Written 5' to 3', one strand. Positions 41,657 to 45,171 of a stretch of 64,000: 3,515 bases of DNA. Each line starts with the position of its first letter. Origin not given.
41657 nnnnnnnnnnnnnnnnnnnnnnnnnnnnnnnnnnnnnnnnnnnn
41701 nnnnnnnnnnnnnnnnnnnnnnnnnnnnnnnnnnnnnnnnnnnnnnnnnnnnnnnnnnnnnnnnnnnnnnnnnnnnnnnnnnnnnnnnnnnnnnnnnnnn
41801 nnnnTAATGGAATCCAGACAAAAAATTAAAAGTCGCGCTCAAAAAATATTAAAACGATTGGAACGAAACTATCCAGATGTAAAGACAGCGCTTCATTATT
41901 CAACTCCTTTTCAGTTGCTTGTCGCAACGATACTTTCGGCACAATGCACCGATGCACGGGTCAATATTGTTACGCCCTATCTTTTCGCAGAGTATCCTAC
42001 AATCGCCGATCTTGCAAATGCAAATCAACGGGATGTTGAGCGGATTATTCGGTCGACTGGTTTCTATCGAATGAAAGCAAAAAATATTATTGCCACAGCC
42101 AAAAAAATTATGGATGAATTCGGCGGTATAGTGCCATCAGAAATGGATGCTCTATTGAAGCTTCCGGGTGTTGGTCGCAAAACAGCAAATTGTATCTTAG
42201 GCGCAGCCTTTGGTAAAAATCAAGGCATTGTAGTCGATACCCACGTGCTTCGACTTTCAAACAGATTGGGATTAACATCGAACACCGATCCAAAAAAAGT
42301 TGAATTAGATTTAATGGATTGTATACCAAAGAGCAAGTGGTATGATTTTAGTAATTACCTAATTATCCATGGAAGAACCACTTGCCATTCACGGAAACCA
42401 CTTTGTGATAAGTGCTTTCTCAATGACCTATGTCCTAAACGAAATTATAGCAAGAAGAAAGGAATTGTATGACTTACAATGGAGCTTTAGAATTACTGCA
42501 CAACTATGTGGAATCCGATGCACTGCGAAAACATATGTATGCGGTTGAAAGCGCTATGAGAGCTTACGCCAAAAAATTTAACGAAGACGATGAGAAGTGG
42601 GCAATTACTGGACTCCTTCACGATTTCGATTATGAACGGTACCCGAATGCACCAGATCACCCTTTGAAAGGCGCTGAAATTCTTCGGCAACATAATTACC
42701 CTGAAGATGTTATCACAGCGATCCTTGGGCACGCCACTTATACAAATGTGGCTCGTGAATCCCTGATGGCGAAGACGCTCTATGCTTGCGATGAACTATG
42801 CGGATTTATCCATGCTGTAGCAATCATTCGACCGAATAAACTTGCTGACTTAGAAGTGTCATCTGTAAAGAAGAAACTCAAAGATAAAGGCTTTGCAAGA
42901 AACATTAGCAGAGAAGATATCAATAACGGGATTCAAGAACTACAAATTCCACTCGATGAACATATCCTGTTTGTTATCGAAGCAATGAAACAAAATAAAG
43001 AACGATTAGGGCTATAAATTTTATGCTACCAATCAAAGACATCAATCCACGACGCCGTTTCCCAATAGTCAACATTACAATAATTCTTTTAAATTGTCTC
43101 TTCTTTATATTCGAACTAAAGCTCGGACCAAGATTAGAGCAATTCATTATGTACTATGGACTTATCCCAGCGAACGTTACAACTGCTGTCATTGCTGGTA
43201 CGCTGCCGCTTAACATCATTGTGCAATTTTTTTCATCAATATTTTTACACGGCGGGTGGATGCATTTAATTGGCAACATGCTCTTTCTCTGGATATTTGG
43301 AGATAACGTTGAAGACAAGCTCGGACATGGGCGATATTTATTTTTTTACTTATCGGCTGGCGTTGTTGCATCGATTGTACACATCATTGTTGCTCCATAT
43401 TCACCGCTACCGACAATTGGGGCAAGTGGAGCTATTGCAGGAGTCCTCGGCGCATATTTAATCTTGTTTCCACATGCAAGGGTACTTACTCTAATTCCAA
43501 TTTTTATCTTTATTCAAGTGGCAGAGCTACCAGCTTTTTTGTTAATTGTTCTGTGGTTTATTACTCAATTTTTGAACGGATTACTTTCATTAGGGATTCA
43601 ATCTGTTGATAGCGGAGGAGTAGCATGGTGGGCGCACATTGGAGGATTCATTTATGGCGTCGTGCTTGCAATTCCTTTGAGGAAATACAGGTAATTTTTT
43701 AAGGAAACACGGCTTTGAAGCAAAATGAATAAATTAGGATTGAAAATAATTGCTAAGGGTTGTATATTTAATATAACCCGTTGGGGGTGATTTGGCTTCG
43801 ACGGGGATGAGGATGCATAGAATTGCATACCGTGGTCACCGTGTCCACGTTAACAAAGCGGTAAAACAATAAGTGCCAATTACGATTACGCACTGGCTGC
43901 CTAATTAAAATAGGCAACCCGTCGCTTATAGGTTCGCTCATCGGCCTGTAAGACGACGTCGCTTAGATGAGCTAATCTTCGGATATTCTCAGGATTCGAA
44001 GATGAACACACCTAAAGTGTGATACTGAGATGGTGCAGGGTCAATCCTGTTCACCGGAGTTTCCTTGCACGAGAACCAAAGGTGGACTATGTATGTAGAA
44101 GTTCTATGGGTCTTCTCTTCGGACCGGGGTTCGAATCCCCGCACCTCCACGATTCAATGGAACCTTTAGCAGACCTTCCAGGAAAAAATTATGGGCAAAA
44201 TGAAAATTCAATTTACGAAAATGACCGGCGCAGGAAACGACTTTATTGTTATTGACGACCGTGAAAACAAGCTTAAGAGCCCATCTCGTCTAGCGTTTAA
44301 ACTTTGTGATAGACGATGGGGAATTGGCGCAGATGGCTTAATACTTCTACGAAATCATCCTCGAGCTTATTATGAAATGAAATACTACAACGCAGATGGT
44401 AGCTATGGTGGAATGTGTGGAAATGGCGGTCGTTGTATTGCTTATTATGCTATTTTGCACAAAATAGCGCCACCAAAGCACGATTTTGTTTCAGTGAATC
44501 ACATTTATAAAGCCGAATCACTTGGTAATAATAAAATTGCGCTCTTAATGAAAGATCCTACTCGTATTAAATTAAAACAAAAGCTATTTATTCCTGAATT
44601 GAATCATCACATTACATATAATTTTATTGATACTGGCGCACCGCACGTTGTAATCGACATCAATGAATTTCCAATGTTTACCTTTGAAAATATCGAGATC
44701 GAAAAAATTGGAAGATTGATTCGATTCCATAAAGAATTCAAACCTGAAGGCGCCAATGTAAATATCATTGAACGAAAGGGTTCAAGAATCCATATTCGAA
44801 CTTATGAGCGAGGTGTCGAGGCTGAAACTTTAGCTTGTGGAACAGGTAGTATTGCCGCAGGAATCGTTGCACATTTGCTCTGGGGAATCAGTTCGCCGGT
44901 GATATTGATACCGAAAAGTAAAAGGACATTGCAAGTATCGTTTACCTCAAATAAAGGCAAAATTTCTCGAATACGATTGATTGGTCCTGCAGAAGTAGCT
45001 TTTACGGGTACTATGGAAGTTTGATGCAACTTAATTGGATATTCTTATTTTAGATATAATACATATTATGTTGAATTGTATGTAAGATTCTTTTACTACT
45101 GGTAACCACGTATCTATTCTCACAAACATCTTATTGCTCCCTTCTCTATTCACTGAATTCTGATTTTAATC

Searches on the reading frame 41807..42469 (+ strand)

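Call 58: search_protein_families(library=pfam, proteins=[window:41807-42469:+], max_evalue=0.000001)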
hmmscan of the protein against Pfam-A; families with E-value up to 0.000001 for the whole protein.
window:41807-42469:+ (221 aa): 2 families
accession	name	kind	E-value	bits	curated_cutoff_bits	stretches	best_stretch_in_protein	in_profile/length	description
PF00730.31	HhH-GPD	-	3e-28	98.7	26.2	1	39-174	1-107/108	HhH-GPD superfamily base excision DNA repair protein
PF00633.29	HHH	-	2.8e-07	30.5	24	1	105-132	2-29/30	Helix-hairpin-helix motif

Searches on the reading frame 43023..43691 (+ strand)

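Call 58: search_protein_families(library=pfam, proteins=[window:43023-43691:+], max_evalue=0.000001)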
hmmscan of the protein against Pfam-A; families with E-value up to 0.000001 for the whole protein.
window:43023-43691:+ (223 aa): 1 family
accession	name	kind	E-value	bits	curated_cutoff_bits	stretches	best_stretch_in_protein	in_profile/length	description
PF01694.28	Rhomboid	-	4e-36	124.8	22.6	1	67-220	5-141/143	Rhomboid domain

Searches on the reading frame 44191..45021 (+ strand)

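Call 58: search_protein_families(library=pfam, proteins=[window:44191-45021:+], max_evalue=0.000001)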
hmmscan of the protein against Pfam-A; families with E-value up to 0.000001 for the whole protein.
window:44191-45021:+ (277 aa): 1 family
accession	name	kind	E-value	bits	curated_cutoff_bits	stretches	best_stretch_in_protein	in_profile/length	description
PF01678.24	DAP_epimerase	-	1.5e-35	122.3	34.7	2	8-93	1-86/121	Diaminopimelate epimerase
